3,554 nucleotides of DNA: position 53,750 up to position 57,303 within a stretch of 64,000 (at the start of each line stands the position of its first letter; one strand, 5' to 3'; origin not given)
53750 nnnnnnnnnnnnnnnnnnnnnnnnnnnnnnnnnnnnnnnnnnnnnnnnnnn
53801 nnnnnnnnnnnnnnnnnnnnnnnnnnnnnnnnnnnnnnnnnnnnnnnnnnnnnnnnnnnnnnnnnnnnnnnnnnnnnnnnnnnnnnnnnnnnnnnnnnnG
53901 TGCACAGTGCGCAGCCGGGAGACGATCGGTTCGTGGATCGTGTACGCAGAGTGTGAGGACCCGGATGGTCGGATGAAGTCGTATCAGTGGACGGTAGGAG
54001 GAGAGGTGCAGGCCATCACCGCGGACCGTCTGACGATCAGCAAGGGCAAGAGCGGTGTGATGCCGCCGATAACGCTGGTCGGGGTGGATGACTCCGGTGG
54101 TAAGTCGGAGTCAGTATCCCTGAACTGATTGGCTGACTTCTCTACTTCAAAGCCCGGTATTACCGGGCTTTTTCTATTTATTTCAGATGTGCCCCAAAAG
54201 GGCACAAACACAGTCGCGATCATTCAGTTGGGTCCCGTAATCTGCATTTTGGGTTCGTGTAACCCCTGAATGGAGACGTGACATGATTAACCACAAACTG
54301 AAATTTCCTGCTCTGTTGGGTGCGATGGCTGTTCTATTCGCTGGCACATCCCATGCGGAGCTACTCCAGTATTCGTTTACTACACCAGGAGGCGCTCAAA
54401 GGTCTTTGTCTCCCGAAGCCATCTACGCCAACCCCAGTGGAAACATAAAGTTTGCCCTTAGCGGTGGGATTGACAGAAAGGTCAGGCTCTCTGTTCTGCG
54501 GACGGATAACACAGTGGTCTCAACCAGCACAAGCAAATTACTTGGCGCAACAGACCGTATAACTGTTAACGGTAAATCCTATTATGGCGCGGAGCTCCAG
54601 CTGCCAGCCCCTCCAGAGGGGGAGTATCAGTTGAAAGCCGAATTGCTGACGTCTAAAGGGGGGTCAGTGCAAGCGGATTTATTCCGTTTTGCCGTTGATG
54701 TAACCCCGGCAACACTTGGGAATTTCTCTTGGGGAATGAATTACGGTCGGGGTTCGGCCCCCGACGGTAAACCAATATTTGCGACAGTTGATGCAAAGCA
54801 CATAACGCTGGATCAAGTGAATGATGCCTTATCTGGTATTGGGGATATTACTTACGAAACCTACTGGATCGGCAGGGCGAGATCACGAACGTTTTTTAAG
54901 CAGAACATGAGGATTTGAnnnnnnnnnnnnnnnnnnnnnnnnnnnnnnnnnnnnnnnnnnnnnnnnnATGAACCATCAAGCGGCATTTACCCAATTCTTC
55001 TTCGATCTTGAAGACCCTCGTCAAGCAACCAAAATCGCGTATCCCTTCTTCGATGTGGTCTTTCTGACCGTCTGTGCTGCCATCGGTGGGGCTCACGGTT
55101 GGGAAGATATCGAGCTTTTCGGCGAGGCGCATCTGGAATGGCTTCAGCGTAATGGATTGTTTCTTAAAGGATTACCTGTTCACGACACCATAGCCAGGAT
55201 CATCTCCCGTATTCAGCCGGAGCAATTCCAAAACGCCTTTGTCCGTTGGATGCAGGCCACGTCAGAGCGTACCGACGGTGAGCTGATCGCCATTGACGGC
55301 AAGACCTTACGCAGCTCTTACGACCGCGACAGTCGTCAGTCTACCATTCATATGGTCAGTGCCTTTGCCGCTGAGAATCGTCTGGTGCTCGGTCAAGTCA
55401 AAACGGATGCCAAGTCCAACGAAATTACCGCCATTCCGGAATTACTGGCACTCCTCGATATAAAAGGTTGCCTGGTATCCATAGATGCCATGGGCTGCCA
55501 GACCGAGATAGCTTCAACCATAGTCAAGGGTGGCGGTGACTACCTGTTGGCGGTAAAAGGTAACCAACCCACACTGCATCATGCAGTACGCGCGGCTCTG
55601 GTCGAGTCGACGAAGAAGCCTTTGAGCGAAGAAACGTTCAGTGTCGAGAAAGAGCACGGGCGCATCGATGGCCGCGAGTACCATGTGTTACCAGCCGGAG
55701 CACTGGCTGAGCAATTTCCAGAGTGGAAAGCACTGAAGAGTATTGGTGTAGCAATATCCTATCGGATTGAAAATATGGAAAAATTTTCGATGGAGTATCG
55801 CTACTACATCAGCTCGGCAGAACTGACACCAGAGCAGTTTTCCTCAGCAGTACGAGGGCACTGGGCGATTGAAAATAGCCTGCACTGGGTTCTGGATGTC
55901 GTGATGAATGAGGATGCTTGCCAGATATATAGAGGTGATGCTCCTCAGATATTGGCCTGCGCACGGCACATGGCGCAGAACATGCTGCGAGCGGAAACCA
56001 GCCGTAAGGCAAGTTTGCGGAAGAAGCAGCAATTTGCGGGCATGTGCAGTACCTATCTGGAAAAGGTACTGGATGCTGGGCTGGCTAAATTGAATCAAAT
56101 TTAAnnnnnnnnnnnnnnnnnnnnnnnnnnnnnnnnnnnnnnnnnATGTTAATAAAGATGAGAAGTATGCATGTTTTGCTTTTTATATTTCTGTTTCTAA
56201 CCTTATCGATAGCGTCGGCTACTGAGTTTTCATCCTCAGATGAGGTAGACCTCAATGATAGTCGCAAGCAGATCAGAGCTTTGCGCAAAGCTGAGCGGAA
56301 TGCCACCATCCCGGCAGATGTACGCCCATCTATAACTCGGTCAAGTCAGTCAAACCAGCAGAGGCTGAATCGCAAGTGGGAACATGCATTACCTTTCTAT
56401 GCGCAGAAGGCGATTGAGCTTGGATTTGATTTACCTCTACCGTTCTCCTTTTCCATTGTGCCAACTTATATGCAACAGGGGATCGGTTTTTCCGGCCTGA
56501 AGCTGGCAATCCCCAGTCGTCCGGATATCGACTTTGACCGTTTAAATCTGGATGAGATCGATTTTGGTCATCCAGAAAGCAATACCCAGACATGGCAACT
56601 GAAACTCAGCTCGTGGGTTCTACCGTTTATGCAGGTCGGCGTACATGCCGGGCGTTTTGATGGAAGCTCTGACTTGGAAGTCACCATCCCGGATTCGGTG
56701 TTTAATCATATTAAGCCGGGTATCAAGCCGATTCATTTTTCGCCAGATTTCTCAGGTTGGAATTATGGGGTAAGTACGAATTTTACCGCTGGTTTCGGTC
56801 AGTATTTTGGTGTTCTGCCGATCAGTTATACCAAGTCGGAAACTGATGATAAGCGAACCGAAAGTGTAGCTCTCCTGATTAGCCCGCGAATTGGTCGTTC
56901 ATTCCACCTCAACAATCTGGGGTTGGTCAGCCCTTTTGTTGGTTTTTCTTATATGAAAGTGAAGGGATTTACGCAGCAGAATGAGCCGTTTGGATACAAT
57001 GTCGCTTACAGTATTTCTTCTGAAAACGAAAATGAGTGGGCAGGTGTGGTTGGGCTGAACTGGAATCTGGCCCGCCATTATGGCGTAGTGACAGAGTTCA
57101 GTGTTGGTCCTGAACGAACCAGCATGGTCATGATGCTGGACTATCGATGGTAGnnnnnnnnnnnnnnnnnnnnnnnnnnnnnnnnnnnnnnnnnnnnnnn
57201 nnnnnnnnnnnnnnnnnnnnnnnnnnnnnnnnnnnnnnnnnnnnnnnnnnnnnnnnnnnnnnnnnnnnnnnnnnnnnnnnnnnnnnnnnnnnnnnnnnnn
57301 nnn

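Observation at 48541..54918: Mosaic giant adhesin gene and truncated tandem paralog with duplicated leader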

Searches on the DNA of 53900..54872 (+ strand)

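Call 15: search_dna_similar(query=window:54129-54872:+, collection=plasmids, mode=distant, max_rows=40)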
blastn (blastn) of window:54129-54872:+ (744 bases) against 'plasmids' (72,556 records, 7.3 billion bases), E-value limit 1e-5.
Records with a match: 52; places in all: 53; records where one place covers at least 80% of the query: 1.
Best place of each record, by identity: 60-80% 52.
By first word of the organism name: Vibrio 23; Aeromonas 11; Salmonella 5; Edwardsiella 3; Citrobacter 2; Klebsiella 2; Photobacterium 2; uncultured 1; Xenorhabdus 1; Enterobacter 1; and 1 more.
By predicted mobility (MOB-suite, as given by PLSDB): conjugative 52.
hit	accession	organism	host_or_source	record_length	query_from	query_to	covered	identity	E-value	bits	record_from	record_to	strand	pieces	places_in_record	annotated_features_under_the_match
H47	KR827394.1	uncultured bacterium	-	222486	105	743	86%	68.3%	2e-52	214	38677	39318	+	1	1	Conjugative transfer protein 123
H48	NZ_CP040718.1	Aeromonas veronii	alligator,bacteria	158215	52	502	61%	65.8%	7e-20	105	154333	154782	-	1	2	none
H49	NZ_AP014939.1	Citrobacter freundii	-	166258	105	525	57%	68.8%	5e-34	153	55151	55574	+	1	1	Ig-like domain-containing protein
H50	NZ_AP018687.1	Vibrio rumoiensis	-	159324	105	525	57%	68.3%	3e-31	144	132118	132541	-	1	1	Ig-like domain-containing protein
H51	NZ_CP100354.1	Salmonella enterica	pork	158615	105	483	51%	69.3%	8e-32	145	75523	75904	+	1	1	Ig-like domain-containing protein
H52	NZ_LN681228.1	Xenorhabdus nematophila AN6/1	-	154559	105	483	51%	69.0%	3e-30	141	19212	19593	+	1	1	DUF4165 domain-containing protein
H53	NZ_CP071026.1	Enterobacter hormaechei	Homo sapiens,Chromosome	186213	105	483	51%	69.0%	3e-30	141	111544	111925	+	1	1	Ig-like domain-containing protein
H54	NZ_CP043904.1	Shewanella sp. LC6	-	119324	105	483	51%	68.5%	2e-27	132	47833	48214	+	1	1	Ig-like domain-containing protein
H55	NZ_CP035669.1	Edwardsiella piscicida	catfish,single cell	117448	121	499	51%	68.1%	7e-20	105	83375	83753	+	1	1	none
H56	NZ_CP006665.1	Edwardsiella anguillarum ET080813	Anguilla japonica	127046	121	499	51%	68.1%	7e-20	105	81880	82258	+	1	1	Ig-like domain-containing protein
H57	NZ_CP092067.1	Edwardsiella ictaluri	Hybrid catfish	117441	121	499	51%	68.1%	7e-20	105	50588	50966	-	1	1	Ig-like domain-containing protein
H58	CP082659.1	Salmonella enterica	Chicken legs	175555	105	474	50%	67.9%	7e-26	125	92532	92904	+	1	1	DUF4165 domain-containing protein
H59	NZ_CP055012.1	Klebsiella quasipneumoniae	Shek Wu Hui WWTPs_72 WWTPs effluent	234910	105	474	50%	67.9%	7e-26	125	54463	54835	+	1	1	Ig-like domain-containing protein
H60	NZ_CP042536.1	Citrobacter freundii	Whole organism,Shower 3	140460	105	474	50%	67.9%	7e-26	125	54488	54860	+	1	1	Ig-like domain-containing protein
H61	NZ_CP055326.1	Klebsiella michiganensis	culture,Freshwater sample from upstream ...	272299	105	474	50%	67.9%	7e-26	125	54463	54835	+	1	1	Ig-like domain-containing protein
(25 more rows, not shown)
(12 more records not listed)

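Call 42: get_annotated_region(hit=H47, flank=9000)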
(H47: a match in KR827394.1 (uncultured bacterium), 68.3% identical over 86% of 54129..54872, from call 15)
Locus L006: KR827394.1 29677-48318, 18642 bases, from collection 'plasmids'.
description: Uncultured bacterium plasmid pKAZ5, complete sequence
organism: uncultured bacterium (NCBI taxid 77133)
taxonomy: Bacteria; ; ; ; ; ; uncultured bacterium
host: -; source: -; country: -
typing (MOB-suite, as given by PLSDB): conjugative; replicon IncC,rep_cluster_2238; relaxase MOBH,MOBH,MOBP; mating-pair formation MPF_F
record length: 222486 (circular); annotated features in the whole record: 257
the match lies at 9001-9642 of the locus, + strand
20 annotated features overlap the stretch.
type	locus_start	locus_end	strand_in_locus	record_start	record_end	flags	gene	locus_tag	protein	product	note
CDS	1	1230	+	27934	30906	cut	traD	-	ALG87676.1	IncF plasmid conjugative transfer protein TraD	-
CDS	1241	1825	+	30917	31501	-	-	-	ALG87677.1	Conjugative transfer protein 234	-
CDS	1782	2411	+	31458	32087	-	-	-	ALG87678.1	Conjugative transfer protein s043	-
CDS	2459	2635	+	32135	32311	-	-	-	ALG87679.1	hypothetical protein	-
CDS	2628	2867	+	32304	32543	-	-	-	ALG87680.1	hypothetical protein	-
CDS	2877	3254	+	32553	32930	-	-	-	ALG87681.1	hypothetical protein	-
CDS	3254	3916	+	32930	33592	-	-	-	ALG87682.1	hypothetical protein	-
CDS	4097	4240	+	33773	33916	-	-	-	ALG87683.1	hypothetical protein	-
CDS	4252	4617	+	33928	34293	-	-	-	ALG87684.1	hypothetical protein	-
CDS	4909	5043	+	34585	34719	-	traL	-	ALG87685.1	IncF plasmid conjugative transfer pilus assembly protein TraL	-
CDS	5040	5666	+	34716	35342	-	traE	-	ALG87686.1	IncF plasmid conjugative transfer pilus assembly protein TraE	-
CDS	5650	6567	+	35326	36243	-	traK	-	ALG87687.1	IncF plasmid conjugative transfer pilus assembly protein TraK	-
CDS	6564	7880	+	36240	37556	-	traB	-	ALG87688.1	IncF plasmid conjugative transfer pilus assembly protein TraB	-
CDS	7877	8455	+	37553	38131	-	traV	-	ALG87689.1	Conjugative transfer protein TraV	-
CDS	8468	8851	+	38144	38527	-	traA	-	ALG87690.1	Conjugative transfer protein TraA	-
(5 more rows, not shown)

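Call 90: search_dna_similar(query=window:53900-54450:+, collection=plasmids, mode=distant, max_rows=25)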
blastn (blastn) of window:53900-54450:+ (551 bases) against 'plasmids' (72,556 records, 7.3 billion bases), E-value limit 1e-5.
Records with a match: 869; places in all: 920; records where one place covers at least 80% of the query: 0.
Best place of each record, by identity: 80-90% 6; 60-80% 863.
By first word of the organism name: Klebsiella 298; Escherichia 162; Salmonella 128; Citrobacter 67; Providencia 51; Enterobacter 42; Vibrio 30; Aeromonas 22; Proteus 18; Shewanella 11; and 14 more.
By predicted mobility (MOB-suite, as given by PLSDB): conjugative 867; mobilizable 2.
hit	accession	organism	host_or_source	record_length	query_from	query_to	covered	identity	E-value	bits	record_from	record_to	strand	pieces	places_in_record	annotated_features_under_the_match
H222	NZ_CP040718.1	Aeromonas veronii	alligator,bacteria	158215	1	377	68%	76.8%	1e-85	324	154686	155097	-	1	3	none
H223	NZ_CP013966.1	Aeromonas hydrophila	fish,cell culture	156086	1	274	50%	84.1%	6e-76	292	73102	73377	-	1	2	Ig-like domain-containing protein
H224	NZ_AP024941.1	Aeromonas caviae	-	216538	1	229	42%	88.6%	1e-77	297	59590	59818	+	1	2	Ig-like domain-containing protein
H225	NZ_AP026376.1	Aeromonas caviae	-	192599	1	229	42%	88.6%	1e-77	297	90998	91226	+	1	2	Ig-like domain-containing protein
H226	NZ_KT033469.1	Aeromonas salmonicida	-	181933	1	229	42%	88.6%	1e-77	297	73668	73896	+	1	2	none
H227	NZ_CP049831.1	Aeromonas salmonicida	Turbo,whole organism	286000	1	229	42%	87.3%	3e-73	283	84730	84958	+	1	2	none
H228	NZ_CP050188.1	Aeromonas salmonicida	Turbo,whole organism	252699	1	229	42%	87.3%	3e-73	283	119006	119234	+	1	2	Ig-like domain-containing protein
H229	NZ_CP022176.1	Aeromonas salmonicida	Atlantic salmon,The RAS Atlantic Salmon ...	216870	276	547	49%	73.4%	4e-34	153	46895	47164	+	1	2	none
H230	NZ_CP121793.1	Aeromonas caviae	Homo sapiens,plasma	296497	276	547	49%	73.4%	4e-34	153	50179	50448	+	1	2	Ig-like domain-containing protein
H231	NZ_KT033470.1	Aeromonas salmonicida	-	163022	276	547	49%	73.4%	4e-34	153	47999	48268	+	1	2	Ig-like domain-containing protein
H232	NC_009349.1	Aeromonas salmonicida subsp. salmonicida A449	-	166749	276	547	49%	73.0%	5e-33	149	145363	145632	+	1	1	DUF4165 domain-containing protein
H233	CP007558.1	Citrobacter freundii CFNIH1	sink aerator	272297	17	282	48%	69.7%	4e-21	110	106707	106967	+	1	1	hypothetical protein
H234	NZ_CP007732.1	Klebsiella pneumoniae subsp. pneumoniae KPNIH27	groin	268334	17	282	48%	69.7%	4e-21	110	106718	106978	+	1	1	Ig-like domain-containing protein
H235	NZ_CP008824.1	Enterobacter cloacae ECNIH2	sink drain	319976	17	282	48%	69.7%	4e-21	110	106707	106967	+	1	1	Ig-like domain-containing protein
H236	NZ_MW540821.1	Escherichia coli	-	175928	17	277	47%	70.0%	2e-19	104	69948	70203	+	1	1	Ig-like domain-containing protein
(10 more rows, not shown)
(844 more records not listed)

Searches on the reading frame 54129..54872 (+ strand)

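Call 48: search_dna_similar(query=L006:9501-11123:+, collection=plasmids, mode=protein, max_rows=25, rows=spread, max_evalue=1e-20)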
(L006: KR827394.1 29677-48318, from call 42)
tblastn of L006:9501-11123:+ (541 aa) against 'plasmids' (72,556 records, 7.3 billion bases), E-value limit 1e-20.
Records with a match: 2590; places in all: 5159; records where one place covers at least 80% of the query: 2493.
Best place of each record, by identity: >=99% 1; <60% 2589.
By first word of the organism name: Klebsiella 774; Escherichia 611; Salmonella 532; Enterobacter 318; Citrobacter 117; Vibrio 41; Providencia 34; Raoultella 30; Aeromonas 25; Pseudomonas 18; and 26 more.
By predicted mobility (MOB-suite, as given by PLSDB): conjugative 2362; non-mobilizable 213; mobilizable 15.
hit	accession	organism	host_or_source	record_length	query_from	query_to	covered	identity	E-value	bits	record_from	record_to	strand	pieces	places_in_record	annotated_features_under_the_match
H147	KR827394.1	uncultured bacterium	-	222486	1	541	100%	100.0%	0e+0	1121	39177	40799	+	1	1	Conjugative transfer protein 123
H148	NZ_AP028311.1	Escherichia coli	Homo sapiens,urine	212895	95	541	83%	29.1%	3e-40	163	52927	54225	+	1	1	Ig-like domain-containing protein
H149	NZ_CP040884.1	Escherichia coli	Homo sapiens,blood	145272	95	541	83%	29.1%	3e-40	164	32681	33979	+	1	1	Ig-like domain-containing protein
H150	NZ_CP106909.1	Klebsiella pneumoniae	Homo sapiens,blood,blood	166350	95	541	83%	29.1%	3e-40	164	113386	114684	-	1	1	Ig-like domain-containing protein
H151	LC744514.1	Escherichia coli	-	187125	95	541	83%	29.1%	3e-40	164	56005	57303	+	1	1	hypothetical protein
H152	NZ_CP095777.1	Klebsiella pneumoniae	Homo sapiens,bronchial aspirate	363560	95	541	83%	29.1%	3e-40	164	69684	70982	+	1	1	Ig-like domain-containing protein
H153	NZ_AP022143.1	Klebsiella quasipneumoniae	-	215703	94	540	83%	28.1%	4e-26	120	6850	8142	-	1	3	Ig-like domain-containing protein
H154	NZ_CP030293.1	Klebsiella pneumoniae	Homo sapiens,Physical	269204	94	540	83%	27.9%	2e-24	115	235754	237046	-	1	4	Ig-like domain-containing protein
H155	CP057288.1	Escherichia coli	culture,Pooled pig faecal samples ...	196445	58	541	89%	25.7%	1e-28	129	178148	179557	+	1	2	DUF4165 domain-containing protein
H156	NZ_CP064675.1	Salmonella sp. SJTUF14076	Chicken faeces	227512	58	541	89%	25.7%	1e-28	129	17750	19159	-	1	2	Ig-like domain-containing protein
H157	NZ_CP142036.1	Escherichia coli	Homo sapiens,bile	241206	58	541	89%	25.7%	1e-28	129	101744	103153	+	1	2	Ig-like domain-containing protein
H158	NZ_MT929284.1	Escherichia coli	-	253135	58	541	89%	25.7%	1e-28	129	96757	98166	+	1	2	Ig-like domain-containing protein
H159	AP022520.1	Enterobacter cloacae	-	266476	58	541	89%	25.7%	1e-28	129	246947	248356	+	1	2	hypothetical protein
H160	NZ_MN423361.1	Leclercia sp.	-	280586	58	541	89%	25.7%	1e-28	129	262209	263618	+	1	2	Ig-like domain-containing protein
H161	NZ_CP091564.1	Salmonella enterica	Homo sapiens,stool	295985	58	541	89%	25.7%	1e-28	129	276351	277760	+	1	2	Ig-like domain-containing protein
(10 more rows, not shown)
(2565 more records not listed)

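Call 61: search_protein_families(library=pfam, proteins=[L006:9501-11123:+], max_evalue=1)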
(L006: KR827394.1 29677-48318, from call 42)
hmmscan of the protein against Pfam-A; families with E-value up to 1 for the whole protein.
L006:9501-11123:+ (541 aa): 3 families
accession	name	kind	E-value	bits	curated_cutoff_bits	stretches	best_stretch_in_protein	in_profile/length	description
PF13750.12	Big_3_3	-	2.9e-31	108.7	27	1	420-541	3-128/157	Bacterial Ig-like domain (group 3)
PF12245.14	Big_3_2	-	6.8e-07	30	23.3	1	21-108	32-112/122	Bacterial Ig-like domain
PF19077.6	Big_13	-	0.032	15.2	27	0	423-458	65-101/102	Bacterial Ig-like domain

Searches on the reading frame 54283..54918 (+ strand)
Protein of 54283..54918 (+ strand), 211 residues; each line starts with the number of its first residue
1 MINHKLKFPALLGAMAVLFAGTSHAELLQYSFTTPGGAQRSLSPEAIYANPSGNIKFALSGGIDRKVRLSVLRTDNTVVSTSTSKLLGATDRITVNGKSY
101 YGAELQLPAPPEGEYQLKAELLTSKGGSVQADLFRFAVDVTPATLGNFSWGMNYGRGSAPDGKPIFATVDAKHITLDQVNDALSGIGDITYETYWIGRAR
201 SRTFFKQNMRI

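Call 7: search_protein_families(library=pfam, proteins=[window:54283-54918:+], max_evalue=0.01)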
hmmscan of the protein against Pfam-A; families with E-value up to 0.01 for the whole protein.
window:54283-54918:+ (211 aa): 1 family
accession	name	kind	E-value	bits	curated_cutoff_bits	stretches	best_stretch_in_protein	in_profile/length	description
PF13752.12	DUF4165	-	8.1e-47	158.6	25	1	24-141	2-121/121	Domain of unknown function (DUF4165)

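Call 8: search_protein_families(library=ncbifam, proteins=[window:54283-54918:+], max_evalue=0.01)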
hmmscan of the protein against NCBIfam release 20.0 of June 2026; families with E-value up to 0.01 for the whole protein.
window:54283-54918:+ (211 aa): 0 families

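Call 44: find_encoding_contigs(protein=window:54283-54918:+, flank=10000, max_places=6)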
Protein window:54283-54918:+ (211 aa): no gene with exactly this product is on record in the collection.

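Call 46: find_related_loci(query=window:54283-54870:+, collection=genome_contigs, flank=10000)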
Query window:54283-54870:+ (196 aa) in genome_contigs; peptide patterns used: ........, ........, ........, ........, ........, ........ (x = any residue, [..] = any of these).
163 stretches matched a pattern; 2 encode a relative of the query (tblastn E <= 1e-3); 2 distinct loci.
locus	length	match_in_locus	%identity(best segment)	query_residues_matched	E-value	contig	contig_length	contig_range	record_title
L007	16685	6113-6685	49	1-186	2e-50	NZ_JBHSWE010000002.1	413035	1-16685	Marinobacterium aestuariivivens strain NBRC 111756 GCM70026904_1, whole genome shotgun sequence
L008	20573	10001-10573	49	1-186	2e-50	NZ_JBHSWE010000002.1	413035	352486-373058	Marinobacterium aestuariivivens strain NBRC 111756 GCM70026904_1, whole genome shotgun sequence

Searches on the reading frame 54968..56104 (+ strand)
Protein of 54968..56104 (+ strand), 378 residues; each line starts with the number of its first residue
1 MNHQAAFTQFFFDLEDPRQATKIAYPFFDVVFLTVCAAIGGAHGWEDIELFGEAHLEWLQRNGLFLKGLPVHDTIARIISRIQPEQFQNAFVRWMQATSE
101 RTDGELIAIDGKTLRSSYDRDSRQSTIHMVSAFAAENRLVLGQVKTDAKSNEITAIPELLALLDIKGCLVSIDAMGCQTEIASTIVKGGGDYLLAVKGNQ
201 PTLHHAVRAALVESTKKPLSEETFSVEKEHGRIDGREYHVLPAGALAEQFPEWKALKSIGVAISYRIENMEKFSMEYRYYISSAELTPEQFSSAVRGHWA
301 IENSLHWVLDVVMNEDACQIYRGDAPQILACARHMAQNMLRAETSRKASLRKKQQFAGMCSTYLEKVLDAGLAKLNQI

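Call 7: search_protein_families(library=pfam, proteins=[window:54968-56104:+], max_evalue=0.01)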
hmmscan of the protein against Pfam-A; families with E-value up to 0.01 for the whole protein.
window:54968-56104:+ (378 aa): 2 families
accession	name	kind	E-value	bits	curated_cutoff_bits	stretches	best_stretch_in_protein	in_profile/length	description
PF13808.11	DDE_Tnp_1_assoc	-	3.4e-27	94.8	32.3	1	9-95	2-88/88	DDE_Tnp_1-associated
PF01609.27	DDE_Tnp_1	-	4.9e-24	85.6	23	1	103-339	3-200/200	Transposase DDE domain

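Call 8: search_protein_families(library=ncbifam, proteins=[window:54968-56104:+], max_evalue=0.01)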
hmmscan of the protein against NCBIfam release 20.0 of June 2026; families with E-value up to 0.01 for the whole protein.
window:54968-56104:+ (378 aa): 1 family
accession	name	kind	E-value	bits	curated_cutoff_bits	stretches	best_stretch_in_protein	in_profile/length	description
NF033564.0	transpos_ISAs1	equivalog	4.9e-127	423.4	70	1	30-340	1-314/314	ISAs1 family transposase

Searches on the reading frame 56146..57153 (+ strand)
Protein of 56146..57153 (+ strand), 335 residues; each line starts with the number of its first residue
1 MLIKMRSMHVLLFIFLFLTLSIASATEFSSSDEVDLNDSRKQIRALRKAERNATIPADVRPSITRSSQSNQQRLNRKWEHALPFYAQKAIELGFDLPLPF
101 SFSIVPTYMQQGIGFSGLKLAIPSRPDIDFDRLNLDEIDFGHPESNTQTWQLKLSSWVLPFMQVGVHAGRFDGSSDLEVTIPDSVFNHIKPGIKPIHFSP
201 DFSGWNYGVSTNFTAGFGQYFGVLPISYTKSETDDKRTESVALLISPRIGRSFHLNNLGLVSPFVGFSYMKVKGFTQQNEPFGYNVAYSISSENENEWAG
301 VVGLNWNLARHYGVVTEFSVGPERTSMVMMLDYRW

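Call 7: search_protein_families(library=pfam, proteins=[window:56146-57153:+], max_evalue=0.01)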
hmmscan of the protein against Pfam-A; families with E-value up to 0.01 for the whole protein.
window:56146-57153:+ (335 aa): 1 family
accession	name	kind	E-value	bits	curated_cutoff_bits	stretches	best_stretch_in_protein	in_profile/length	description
PF13505.12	OMP_b-brl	-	1.3e-05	25.9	28.7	1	191-318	26-150/175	Outer membrane protein beta-barrel domain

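Call 8: search_protein_families(library=ncbifam, proteins=[window:56146-57153:+], max_evalue=0.01)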
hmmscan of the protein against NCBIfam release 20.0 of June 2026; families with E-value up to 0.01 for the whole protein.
window:56146-57153:+ (335 aa): 0 families

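Call 82: search_protein_families(library=pfam, proteins=[window:56146-57153:+], max_evalue=0.001)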
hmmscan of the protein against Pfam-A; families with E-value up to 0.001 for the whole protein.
window:56146-57153:+ (335 aa): 1 family
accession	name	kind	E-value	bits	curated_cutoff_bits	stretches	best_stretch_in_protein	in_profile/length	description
PF13505.12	OMP_b-brl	-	1.3e-05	25.9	28.7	1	191-318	26-150/175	Outer membrane protein beta-barrel domain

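Call 89: find_encoding_contigs(protein=window:56146-57153:+, flank=10000, max_places=5)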
Protein window:56146-57153:+ (335 aa): 2 contigs read that carry it; 2 places shown.
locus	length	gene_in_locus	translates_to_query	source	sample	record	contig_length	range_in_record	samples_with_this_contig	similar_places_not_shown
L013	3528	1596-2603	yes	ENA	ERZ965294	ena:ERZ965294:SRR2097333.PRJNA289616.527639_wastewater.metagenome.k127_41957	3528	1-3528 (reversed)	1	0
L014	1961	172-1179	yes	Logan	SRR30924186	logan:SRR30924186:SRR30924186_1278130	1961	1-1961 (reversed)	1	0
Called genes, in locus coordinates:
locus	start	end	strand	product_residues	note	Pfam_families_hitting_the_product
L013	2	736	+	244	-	?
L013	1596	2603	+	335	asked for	-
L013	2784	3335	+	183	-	-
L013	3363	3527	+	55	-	?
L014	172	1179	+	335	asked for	-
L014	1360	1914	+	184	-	-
